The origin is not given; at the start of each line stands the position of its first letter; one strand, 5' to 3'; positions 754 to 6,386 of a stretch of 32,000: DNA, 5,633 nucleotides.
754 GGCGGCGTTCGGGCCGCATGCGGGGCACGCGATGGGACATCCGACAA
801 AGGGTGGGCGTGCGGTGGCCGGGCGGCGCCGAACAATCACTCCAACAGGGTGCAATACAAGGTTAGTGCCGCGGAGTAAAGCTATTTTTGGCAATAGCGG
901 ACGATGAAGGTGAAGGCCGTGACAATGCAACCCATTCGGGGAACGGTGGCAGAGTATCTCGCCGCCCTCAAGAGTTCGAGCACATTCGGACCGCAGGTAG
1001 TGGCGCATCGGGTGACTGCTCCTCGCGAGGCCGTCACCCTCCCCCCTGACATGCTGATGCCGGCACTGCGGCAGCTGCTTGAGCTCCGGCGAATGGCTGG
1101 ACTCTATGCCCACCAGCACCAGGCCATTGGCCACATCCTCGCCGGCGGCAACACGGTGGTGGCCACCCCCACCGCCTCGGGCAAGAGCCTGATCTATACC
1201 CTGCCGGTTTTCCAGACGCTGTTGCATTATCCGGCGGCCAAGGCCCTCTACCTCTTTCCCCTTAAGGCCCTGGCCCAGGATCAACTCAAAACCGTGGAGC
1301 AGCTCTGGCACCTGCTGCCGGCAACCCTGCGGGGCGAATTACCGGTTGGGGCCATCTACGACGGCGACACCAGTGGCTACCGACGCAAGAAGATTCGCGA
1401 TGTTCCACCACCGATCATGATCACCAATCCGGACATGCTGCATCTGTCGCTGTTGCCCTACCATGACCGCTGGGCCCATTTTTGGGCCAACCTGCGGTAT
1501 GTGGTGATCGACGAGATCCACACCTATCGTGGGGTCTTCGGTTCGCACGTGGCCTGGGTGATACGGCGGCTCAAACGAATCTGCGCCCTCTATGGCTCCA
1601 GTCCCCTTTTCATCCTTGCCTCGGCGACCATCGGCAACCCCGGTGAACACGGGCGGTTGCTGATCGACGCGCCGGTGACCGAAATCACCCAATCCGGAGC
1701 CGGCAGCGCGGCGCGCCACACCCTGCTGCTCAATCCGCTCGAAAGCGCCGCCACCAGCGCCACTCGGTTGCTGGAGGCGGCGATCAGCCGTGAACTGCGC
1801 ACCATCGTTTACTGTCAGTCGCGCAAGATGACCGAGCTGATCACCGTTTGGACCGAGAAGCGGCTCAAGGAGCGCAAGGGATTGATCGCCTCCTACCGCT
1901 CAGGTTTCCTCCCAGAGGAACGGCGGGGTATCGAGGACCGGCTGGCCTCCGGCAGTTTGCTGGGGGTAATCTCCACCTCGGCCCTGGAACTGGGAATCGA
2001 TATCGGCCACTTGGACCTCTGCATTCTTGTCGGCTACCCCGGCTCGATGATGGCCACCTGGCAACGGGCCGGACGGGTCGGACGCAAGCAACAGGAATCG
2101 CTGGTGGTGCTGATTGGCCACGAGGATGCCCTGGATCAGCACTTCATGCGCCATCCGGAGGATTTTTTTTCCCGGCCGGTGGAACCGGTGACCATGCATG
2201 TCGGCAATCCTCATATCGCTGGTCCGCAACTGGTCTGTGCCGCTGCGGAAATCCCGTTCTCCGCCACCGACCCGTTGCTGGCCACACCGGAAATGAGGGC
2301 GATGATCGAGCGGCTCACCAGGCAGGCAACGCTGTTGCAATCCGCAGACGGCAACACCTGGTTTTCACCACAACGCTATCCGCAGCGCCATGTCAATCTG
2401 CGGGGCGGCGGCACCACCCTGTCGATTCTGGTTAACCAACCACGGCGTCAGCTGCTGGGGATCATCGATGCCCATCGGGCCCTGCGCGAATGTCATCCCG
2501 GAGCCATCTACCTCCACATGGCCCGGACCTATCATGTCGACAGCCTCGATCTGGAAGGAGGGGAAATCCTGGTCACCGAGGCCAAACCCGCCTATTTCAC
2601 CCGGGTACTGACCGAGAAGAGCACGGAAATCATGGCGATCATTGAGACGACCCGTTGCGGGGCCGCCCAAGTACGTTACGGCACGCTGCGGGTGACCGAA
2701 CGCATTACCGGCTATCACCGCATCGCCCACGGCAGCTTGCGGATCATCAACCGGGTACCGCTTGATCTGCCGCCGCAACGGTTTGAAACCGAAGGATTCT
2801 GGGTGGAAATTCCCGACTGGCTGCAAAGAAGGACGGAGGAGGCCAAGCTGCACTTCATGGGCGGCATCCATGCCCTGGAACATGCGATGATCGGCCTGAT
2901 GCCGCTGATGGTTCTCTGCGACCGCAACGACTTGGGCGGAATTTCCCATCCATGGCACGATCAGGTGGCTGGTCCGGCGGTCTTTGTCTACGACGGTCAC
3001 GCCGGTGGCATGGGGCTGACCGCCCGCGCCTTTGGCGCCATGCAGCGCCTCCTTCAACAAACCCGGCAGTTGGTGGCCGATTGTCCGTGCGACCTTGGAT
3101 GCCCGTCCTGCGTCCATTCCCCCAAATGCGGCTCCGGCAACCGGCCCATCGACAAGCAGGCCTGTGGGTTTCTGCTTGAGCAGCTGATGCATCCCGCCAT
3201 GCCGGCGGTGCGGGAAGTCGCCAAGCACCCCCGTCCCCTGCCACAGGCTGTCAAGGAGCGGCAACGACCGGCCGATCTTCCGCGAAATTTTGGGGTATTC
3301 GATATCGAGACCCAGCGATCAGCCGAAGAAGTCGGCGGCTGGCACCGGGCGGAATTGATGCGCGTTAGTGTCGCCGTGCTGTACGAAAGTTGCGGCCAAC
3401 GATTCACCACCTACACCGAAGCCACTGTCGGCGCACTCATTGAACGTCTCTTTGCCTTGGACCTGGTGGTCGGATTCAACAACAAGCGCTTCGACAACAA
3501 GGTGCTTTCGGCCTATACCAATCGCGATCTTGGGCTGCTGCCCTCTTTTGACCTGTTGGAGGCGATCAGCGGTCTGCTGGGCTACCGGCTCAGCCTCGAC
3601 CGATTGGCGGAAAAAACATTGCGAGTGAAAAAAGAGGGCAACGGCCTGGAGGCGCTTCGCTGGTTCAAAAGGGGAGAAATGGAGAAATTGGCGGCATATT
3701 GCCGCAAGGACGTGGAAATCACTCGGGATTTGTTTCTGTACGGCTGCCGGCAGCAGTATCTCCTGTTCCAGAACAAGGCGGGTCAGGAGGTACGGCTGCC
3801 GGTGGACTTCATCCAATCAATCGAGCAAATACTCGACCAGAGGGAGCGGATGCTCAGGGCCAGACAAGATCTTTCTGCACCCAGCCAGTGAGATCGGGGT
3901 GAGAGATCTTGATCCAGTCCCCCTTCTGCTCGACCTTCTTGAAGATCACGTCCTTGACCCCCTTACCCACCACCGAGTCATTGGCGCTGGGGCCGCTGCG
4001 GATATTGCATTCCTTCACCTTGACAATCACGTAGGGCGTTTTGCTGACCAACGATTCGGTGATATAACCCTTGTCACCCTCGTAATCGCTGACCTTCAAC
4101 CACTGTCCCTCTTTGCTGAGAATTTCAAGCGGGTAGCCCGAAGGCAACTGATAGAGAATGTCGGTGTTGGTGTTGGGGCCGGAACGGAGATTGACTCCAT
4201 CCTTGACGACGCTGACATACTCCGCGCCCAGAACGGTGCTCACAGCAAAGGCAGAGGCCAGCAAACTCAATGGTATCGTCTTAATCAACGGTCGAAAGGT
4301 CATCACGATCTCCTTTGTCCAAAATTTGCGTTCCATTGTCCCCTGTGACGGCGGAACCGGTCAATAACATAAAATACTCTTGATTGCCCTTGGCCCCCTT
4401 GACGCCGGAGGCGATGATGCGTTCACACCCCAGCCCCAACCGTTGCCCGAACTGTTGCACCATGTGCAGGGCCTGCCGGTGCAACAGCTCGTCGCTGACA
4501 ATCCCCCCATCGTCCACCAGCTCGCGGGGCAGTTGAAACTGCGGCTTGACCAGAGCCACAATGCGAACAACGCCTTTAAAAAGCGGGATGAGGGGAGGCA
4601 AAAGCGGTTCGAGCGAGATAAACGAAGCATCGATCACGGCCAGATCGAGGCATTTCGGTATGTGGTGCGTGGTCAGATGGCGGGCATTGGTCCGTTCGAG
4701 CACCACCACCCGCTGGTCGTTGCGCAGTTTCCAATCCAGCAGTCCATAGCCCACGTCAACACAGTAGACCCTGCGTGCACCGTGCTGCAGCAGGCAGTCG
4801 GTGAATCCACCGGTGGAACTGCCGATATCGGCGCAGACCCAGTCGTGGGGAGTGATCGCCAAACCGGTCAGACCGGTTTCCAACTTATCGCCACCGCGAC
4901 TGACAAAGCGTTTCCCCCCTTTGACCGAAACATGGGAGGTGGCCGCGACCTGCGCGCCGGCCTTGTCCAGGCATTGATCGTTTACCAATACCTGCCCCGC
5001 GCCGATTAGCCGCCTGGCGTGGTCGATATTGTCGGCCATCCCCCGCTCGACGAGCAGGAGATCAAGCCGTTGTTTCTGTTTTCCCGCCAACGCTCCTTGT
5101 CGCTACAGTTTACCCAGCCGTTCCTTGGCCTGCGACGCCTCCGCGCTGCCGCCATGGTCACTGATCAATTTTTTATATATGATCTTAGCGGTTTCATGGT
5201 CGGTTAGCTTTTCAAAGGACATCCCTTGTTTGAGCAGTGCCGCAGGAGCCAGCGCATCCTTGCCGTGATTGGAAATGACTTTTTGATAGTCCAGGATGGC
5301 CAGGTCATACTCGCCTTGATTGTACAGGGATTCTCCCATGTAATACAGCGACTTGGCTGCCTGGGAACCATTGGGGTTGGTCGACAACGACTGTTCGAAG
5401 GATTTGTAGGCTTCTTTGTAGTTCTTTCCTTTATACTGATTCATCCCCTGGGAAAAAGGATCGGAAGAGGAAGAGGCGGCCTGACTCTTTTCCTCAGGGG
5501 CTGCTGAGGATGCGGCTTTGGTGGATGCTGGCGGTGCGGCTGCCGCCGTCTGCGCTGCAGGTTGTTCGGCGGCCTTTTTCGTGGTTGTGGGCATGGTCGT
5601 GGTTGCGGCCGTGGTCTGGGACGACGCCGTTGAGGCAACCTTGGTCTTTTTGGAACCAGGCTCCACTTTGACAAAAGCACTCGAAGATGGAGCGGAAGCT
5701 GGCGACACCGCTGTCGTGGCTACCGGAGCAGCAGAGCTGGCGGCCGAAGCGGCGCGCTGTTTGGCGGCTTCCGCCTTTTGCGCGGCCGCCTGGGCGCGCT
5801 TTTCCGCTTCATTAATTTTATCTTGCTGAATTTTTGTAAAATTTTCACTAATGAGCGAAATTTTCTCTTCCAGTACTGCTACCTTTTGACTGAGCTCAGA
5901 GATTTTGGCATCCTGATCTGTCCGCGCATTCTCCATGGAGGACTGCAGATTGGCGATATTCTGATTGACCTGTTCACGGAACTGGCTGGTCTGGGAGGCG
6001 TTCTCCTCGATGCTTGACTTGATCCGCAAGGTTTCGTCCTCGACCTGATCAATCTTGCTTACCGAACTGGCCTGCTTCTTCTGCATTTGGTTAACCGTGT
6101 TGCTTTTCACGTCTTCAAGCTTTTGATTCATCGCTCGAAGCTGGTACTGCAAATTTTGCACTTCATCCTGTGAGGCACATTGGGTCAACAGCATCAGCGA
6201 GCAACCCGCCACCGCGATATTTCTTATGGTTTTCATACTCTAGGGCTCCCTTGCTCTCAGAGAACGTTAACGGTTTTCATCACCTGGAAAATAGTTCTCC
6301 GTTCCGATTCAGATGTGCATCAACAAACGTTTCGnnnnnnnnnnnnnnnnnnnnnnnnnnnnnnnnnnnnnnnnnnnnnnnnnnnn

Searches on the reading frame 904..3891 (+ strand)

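Call 84: search_protein_families(library=pfam, proteins=[window:904-3891:+], max_evalue=0.00001)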
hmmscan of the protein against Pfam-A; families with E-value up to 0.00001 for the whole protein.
window:904-3891:+ (995 aa): 4 families
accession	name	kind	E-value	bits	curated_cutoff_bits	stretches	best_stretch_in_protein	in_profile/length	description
PF00270.35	DEAD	-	2.4e-29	102.7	26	1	69-244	2-161/167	DEAD/DEAH box helicase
PF09369.15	MZB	-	9.2e-22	78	24.2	1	658-737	1-80/80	MrfA Zn-binding domain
PF00271.37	Helicase_C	-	5.1e-14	52.9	23.5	1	294-395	12-109/110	Helicase conserved C-terminal domain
PF22982.3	WHD_HRQ1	-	9e-08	33.5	27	1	433-501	3-69/70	ATP-dependent helicase HRQ1, winged helix domain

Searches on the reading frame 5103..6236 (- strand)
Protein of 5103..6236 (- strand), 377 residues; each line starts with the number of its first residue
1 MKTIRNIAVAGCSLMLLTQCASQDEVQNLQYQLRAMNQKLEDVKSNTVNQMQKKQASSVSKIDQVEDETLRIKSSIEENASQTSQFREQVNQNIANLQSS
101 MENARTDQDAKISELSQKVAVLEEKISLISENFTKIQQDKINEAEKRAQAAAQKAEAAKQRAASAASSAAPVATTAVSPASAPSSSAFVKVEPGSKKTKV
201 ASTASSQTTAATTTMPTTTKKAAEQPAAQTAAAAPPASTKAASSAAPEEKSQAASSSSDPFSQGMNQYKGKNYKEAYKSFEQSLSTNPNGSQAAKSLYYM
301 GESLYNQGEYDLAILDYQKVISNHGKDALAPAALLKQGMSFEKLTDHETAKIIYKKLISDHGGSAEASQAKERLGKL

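Call 84: search_protein_families(library=pfam, proteins=[window:5103-6236:-], max_evalue=0.00001)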
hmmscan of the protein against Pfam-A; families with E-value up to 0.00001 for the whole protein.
window:5103-6236:- (377 aa): 5 families
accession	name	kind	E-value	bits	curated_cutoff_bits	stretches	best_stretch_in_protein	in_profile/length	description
PF13174.12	TPR_6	-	2.4e-14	53.3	26.3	0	333-363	2-32/33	Tetratricopeptide repeat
PF07719.23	TPR_2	-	1.9e-10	40.5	27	0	294-322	1-29/34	Tetratricopeptide repeat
PF00515.34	TPR_1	-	4.8e-10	39.3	27.8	1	294-322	1-29/34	Tetratricopeptide repeat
PF13181.12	TPR_8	-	1.3e-06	28.5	25.7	0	294-322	1-29/34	Tetratricopeptide repeat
PF13432.12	TPR_16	-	1.6e-06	28.9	32.7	0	263-322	3-59/65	Tetratricopeptide repeat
